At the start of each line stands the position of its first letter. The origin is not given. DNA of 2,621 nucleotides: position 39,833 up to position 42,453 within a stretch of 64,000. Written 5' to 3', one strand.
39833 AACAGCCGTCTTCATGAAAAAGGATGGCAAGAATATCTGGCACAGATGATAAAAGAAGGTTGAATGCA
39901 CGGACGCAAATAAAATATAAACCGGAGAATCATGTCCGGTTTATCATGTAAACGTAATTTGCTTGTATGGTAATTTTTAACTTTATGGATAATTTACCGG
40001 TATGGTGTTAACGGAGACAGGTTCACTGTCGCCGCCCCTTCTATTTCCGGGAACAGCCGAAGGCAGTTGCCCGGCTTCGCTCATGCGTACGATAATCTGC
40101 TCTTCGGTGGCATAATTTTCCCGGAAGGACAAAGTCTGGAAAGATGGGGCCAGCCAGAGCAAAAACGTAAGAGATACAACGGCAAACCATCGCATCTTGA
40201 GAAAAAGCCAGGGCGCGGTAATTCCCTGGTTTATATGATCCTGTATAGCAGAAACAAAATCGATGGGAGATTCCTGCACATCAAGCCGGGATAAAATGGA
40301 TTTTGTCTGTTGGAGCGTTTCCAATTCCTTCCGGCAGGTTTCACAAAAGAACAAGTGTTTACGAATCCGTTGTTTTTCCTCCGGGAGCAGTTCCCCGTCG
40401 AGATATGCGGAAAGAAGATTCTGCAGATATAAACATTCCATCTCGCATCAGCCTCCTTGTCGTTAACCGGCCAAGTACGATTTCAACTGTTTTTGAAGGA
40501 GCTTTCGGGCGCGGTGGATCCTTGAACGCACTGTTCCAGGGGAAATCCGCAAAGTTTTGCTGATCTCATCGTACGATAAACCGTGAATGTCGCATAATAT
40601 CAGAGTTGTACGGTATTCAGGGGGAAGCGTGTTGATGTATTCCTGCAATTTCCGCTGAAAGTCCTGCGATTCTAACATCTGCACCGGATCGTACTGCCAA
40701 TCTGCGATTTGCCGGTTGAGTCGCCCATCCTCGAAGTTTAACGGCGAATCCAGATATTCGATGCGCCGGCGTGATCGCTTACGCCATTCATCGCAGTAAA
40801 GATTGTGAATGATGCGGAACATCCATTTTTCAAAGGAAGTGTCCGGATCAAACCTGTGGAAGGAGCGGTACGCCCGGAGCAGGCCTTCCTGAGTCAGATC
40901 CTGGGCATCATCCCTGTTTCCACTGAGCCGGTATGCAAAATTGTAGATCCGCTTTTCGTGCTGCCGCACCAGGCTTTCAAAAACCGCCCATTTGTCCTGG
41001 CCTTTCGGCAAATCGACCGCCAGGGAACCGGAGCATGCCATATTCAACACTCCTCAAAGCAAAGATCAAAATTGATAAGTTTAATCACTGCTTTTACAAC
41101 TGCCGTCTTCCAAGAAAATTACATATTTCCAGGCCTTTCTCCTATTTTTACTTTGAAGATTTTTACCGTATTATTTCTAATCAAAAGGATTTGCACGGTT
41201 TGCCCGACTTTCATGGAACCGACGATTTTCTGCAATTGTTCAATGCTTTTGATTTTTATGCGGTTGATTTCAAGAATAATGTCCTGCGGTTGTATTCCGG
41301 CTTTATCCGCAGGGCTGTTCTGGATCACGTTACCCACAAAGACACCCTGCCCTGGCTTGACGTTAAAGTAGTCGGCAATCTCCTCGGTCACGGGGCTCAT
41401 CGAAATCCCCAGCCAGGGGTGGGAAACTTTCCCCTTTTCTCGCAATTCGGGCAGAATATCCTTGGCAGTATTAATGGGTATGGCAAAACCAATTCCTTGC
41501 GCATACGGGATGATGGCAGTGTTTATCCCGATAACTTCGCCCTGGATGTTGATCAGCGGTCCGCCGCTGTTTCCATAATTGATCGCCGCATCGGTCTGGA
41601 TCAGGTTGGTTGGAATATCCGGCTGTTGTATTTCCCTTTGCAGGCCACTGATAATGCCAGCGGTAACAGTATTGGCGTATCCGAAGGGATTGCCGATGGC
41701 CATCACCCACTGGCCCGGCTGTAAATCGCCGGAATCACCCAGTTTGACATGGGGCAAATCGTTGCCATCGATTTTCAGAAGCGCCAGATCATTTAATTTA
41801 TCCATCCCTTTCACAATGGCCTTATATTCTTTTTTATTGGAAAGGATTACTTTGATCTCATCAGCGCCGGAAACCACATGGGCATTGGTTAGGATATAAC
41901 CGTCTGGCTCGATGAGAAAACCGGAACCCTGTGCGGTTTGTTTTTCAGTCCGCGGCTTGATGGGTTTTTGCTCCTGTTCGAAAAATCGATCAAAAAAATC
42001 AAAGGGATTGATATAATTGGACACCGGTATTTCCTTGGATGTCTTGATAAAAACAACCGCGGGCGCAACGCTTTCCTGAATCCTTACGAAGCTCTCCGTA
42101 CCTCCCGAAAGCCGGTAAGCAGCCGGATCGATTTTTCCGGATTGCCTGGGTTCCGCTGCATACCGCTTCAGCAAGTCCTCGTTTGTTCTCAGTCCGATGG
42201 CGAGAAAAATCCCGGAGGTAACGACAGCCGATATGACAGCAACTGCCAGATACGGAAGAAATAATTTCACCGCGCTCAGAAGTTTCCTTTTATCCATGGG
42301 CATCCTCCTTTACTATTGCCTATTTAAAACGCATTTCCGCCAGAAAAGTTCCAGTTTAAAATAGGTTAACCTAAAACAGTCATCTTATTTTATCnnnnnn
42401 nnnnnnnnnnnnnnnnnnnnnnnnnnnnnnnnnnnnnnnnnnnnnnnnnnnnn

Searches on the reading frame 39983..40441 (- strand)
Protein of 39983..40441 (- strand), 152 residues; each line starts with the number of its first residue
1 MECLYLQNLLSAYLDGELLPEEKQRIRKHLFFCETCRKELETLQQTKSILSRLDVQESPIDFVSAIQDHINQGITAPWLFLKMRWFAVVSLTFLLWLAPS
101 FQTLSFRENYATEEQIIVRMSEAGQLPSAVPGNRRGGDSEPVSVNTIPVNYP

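Call 28: search_protein_families(library=pfam, proteins=[window:39983-40441:-], max_evalue=0.001)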
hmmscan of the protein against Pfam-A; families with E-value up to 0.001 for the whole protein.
window:39983-40441:- (152 aa): 1 family
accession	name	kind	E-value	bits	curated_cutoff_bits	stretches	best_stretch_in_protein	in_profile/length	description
PF13490.11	zf-HC2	-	3.4e-11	43.5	22.2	1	7-37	5-35/35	Putative zinc-finger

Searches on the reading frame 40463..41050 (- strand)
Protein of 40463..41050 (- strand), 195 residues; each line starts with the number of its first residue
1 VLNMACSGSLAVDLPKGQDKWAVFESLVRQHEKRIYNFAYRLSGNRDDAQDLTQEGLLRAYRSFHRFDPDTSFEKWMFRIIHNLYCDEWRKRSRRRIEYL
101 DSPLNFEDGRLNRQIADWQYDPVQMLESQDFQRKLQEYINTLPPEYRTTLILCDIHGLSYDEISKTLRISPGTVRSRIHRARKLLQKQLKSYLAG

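Call 28: search_protein_families(library=pfam, proteins=[window:40463-41050:-], max_evalue=0.001)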
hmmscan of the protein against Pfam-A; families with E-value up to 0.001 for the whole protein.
window:40463-41050:- (195 aa): 5 families
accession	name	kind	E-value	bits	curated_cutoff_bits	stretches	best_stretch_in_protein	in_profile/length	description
PF04542.20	Sigma70_r2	-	1.6e-21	76.3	24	1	27-95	1-71/71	Sigma-70 region 2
PF08281.18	Sigma70_r4_2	-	1.6e-19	69.7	25.7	1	133-185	2-54/54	Sigma-70, region 4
PF04545.22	Sigma70_r4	-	4.4e-10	39.4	24.1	1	139-187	2-50/50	Sigma-70, region 4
PF07638.17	Sigma70_ECF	-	7.3e-05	23.2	21.1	1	129-190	124-184/185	ECF sigma factor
PF13556.12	HTH_30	-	0.00061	20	27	0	153-190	8-45/59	PucR C-terminal helix-turn-helix domain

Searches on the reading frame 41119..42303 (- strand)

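Call 28: search_protein_families(library=pfam, proteins=[window:41119-42303:-], max_evalue=0.001)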
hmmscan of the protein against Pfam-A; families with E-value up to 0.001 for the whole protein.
window:41119-42303:- (394 aa): 6 families
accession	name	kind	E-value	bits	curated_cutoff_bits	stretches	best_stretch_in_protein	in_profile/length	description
PF13365.12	Trypsin_2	-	1.5e-36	126.7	27.6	1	126-260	1-144/144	Trypsin-like peptidase domain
PF00089.32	Trypsin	-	1.1e-22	81.3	20.6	1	126-283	27-219/220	Trypsin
PF13180.12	PDZ_2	-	1e-16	61.4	27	1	297-387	2-80/80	PDZ domain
PF17820.7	PDZ_6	-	2.7e-11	43.5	27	1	323-361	2-40/54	PDZ domain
PF00595.29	PDZ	-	2e-10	41.3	23.2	1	295-373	9-79/81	PDZ domain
PF10459.15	Peptidase_S46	-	0.00061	19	22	0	229-261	619-650/698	Peptidase S46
